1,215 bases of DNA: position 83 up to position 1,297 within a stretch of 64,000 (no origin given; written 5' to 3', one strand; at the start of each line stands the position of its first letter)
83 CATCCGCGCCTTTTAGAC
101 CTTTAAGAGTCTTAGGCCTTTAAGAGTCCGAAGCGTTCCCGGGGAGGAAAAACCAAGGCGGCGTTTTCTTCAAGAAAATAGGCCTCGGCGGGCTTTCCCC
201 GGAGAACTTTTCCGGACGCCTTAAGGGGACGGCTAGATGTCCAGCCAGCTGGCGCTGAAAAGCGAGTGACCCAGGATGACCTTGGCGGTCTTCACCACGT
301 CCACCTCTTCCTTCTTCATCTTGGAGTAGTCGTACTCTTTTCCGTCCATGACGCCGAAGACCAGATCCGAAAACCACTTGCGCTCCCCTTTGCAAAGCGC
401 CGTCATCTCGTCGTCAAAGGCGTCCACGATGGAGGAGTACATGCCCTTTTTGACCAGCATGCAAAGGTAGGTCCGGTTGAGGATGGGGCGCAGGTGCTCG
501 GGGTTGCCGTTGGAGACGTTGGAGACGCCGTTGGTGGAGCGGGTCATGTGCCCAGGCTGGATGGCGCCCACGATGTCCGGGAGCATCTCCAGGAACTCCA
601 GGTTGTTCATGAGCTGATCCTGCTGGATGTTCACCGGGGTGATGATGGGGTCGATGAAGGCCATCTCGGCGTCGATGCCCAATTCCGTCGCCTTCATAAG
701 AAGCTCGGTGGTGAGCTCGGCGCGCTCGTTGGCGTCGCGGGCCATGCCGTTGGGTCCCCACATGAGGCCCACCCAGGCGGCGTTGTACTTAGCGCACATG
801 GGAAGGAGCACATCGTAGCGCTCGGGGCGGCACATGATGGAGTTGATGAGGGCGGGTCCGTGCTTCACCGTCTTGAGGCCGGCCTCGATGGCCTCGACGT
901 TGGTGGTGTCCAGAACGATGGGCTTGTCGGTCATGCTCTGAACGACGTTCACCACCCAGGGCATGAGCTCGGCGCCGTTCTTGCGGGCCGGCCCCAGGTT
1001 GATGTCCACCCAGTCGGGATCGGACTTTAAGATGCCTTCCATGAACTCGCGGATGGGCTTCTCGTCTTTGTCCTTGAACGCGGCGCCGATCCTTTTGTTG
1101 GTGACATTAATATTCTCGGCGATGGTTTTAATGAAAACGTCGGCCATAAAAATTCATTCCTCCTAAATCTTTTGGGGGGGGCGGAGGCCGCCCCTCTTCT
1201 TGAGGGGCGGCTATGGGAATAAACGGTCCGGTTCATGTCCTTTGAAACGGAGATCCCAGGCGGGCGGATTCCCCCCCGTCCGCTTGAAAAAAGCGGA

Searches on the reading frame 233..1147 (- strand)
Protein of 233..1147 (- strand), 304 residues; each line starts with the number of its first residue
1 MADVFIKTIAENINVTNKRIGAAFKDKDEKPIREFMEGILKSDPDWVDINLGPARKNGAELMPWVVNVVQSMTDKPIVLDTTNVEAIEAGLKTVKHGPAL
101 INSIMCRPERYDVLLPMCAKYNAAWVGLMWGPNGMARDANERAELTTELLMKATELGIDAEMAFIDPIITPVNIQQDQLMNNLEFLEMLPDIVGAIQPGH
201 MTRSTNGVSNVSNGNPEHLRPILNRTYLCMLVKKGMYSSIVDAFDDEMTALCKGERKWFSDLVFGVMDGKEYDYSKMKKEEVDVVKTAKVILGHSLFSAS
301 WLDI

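Call 44: find_encoding_contigs(protein=window:233-1147:-, flank=10000, max_places=3)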
Protein window:233-1147:- (304 aa): no gene with exactly this product is on record in the collection.
